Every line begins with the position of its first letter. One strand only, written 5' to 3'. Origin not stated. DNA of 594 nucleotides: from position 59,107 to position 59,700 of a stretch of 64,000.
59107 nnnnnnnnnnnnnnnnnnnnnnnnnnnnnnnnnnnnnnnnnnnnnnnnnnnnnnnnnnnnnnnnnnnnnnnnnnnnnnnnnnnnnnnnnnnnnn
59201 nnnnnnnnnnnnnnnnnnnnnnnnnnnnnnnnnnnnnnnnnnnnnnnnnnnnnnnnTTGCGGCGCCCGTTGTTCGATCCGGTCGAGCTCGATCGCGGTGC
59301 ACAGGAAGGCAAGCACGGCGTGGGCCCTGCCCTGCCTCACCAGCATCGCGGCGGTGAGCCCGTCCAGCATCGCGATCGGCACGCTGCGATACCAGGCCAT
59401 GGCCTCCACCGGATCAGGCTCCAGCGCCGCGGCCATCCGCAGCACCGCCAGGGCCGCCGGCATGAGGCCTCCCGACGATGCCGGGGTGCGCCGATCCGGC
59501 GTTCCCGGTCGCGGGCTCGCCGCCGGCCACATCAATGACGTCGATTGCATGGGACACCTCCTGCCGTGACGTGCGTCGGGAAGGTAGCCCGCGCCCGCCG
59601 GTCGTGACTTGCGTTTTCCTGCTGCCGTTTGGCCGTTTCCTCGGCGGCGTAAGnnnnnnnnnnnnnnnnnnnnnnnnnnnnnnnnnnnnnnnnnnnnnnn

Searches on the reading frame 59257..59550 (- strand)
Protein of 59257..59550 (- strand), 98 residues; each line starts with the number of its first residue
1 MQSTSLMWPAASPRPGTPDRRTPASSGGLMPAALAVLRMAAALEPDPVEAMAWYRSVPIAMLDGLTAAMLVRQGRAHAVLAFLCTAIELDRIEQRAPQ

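Call 3: search_protein_families(library=pfam, proteins=[window:59257-59550:-], max_evalue=10)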
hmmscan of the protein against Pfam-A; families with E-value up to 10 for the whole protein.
seq(98 aa): 2 families
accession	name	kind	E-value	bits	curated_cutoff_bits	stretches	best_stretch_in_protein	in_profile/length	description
PF09722.15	Xre_MbcA_ParS_C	-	0.041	14.3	24.5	1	40-82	2-44/51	Antitoxin Xre/MbcA/ParS C-terminal toxin-binding domain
PF07051.17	OCIA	-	0.22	12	25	1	53-76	22-45/87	Ovarian carcinoma immunoreactive antigen (OCIA)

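Call 4: search_protein_families(library=ncbifam, proteins=[window:59257-59550:-], max_evalue=10)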
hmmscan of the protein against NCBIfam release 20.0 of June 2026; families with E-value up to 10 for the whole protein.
seq(98 aa): 1 family
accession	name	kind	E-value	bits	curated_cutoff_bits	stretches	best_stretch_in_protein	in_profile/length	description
NF008746.0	PRK11779.1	equivalog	0.055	12.1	260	1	34-92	136-194/477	exodeoxyribonuclease I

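Call 25: search_protein_families(library=pfam, alignment_id=A3, max_evalue=0.01)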
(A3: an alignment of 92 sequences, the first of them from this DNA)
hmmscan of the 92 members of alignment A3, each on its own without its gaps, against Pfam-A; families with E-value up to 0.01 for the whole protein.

A. member 1, seq(98 aa): 0 families

B. families by the number of members that match (of 92 scanned): 5 families
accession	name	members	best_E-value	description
PF09722.15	Xre_MbcA_ParS_C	3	6.8e-09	Antitoxin Xre/MbcA/ParS C-terminal toxin-binding domain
PF00076.28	RRM_1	1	8.7e-17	RNA recognition motif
PF14559.12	TPR_19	1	0.0048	Tetratricopeptide repeat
PF24720.1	DUF7673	1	0.0077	Family of unknown function (DUF7673)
PF13428.12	TPR_14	1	0.009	Tetratricopeptide repeat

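Call 71: search_protein_families(library=padloc, proteins=[window:59257-59550:-], max_evalue=1)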
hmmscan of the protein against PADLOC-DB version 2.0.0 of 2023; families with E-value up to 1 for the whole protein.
seq(98 aa): 0 families
